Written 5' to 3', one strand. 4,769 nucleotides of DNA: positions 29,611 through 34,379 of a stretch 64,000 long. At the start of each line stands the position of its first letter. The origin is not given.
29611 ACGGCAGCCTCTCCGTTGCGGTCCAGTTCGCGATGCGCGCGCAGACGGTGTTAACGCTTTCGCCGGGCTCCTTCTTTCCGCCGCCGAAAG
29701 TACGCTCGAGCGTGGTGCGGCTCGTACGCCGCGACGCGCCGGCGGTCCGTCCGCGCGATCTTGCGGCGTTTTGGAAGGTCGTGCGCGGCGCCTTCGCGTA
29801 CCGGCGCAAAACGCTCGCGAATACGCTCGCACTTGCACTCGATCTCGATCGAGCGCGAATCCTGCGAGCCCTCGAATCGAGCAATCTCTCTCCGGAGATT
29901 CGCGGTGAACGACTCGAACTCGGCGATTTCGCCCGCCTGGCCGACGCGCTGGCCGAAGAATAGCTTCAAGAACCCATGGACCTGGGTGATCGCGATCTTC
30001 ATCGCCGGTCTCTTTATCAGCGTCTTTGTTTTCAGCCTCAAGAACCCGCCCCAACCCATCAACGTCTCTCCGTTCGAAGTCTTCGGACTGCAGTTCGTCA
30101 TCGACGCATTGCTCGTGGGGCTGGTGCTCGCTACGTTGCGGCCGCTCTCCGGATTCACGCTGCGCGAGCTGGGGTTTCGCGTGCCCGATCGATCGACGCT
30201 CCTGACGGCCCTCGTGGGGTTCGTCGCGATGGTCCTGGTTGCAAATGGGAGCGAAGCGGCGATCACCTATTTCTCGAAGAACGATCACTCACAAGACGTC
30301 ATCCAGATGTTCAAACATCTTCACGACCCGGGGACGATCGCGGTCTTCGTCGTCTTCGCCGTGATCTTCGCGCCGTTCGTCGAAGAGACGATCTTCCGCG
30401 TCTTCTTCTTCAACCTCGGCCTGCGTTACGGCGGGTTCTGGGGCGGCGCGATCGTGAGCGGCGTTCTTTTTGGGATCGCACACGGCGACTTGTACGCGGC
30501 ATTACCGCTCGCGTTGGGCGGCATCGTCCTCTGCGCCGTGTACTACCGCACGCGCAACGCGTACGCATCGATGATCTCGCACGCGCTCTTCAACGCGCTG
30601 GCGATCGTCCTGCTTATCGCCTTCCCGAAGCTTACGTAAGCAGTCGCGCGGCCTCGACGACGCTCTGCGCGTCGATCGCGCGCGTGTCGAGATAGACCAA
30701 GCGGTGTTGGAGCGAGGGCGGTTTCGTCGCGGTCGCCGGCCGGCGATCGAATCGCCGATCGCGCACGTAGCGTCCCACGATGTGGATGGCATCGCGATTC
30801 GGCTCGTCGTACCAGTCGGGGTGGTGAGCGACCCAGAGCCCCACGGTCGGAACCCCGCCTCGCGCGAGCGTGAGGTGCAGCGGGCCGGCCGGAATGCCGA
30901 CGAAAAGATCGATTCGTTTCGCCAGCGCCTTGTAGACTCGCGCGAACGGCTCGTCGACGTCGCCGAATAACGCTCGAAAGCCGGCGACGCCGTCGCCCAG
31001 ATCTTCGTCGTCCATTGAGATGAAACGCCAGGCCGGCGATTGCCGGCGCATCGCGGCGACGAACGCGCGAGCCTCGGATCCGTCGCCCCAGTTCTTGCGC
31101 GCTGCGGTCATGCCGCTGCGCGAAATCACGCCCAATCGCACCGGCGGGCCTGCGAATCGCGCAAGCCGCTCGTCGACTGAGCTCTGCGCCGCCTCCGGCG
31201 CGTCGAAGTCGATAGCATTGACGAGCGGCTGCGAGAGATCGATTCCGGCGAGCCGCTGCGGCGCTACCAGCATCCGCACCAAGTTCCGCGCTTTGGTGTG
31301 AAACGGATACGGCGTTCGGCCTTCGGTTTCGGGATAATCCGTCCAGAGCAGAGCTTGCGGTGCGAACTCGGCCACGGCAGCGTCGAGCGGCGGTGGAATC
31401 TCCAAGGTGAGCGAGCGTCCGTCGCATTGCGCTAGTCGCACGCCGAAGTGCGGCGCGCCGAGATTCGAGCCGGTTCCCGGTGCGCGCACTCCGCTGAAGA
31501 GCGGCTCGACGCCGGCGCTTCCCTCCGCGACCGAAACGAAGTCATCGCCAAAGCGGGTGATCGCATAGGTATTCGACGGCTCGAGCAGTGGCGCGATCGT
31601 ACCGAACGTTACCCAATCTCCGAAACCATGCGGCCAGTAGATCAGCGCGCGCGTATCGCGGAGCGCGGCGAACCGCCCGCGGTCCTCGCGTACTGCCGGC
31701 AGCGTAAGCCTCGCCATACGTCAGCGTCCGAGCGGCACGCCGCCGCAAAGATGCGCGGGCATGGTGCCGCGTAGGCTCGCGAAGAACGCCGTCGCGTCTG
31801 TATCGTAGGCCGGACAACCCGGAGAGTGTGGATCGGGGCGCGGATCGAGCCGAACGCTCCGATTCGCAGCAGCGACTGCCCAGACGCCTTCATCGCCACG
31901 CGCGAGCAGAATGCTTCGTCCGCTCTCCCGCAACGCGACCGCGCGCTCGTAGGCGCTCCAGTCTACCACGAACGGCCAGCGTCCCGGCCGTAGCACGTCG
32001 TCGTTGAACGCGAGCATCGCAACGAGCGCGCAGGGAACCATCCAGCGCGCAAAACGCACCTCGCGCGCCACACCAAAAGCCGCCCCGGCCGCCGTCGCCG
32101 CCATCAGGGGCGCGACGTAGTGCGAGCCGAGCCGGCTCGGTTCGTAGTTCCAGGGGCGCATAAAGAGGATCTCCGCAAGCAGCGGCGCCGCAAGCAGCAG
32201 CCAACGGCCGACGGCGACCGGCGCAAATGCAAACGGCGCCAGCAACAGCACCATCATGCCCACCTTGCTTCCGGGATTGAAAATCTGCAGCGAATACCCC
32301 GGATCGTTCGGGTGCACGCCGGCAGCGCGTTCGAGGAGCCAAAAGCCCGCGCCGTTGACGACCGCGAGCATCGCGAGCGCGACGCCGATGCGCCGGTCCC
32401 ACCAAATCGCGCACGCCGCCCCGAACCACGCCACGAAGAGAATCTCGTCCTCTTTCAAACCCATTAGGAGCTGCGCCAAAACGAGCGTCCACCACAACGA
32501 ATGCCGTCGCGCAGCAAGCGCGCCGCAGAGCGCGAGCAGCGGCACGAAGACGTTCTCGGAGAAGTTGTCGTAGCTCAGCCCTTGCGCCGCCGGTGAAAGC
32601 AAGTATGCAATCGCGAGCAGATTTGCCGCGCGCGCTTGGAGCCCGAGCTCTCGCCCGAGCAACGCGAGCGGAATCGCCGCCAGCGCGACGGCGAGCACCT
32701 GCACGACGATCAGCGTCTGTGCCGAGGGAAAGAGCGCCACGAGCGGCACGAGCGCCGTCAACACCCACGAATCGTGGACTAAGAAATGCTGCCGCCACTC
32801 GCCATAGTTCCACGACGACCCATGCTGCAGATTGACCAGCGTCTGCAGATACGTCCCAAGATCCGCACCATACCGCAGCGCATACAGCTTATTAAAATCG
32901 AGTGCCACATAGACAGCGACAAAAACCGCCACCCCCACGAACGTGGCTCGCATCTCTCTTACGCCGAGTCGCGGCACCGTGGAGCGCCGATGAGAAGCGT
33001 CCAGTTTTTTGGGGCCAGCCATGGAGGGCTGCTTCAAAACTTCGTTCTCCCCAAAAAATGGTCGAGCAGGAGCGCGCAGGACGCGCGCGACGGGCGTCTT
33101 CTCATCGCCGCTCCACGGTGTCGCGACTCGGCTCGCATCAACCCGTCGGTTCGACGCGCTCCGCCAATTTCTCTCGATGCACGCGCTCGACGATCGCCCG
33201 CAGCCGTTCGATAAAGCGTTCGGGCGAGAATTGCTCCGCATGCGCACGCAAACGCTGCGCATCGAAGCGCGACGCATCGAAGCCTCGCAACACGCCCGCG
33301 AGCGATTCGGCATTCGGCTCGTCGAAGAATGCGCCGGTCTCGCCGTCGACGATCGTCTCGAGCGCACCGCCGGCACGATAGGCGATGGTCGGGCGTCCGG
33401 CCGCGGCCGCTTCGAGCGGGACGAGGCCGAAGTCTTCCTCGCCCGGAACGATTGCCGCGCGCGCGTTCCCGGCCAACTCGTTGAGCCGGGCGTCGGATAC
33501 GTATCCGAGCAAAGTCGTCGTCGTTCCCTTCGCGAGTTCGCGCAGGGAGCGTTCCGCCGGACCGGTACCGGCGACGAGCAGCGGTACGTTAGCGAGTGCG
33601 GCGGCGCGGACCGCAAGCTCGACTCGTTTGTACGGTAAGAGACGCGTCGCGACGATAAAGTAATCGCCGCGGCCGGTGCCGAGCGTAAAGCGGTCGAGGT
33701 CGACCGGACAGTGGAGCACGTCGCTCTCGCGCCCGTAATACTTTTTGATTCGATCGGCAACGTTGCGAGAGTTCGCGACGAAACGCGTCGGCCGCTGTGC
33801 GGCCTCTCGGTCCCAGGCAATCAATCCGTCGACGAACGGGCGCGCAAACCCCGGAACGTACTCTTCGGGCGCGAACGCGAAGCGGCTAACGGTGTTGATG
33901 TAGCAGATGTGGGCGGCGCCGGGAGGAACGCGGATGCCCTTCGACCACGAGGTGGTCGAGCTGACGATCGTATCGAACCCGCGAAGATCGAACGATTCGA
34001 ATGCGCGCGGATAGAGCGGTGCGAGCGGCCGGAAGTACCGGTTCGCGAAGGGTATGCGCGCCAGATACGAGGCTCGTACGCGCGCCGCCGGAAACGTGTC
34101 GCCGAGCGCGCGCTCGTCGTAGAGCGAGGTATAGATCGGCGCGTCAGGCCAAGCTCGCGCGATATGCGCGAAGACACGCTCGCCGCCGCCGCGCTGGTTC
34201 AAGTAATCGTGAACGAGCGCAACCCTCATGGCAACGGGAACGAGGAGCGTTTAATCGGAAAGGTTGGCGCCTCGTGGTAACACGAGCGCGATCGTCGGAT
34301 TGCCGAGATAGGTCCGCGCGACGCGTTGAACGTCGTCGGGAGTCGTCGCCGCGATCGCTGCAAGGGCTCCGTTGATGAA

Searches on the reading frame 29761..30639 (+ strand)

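Call 27: search_protein_families(library=pfam, proteins=[window:29761-30639:+], max_evalue=0.00001)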
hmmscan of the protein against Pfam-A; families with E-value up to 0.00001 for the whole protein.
window:29761-30639:+ (292 aa): 1 family
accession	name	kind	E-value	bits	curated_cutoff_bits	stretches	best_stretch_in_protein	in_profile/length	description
PF02517.21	Rce1-like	-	1.2e-19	70.8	22.4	1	192-280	3-93/93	Type II CAAX prenyl endopeptidase Rce1-like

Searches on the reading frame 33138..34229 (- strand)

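Call 26: search_protein_families(library=pfam, proteins=[window:33138-34229:-], max_evalue=0.00001)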
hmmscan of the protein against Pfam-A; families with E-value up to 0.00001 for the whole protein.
window:33138-34229:- (363 aa): 3 families
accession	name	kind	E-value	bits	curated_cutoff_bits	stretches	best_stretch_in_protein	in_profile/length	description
PF00534.26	Glycos_transf_1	-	9.2e-23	81.1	26.4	1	189-316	16-154/172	Glycosyl transferases group 1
PF13692.12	Glyco_trans_1_4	-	6.2e-18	65.9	27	1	192-311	5-133/142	Glycosyl transferases group 1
PF13439.12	Glyco_transf_4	-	2.3e-10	41.2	28.5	1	14-180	2-170/170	Glycosyltransferase Family 4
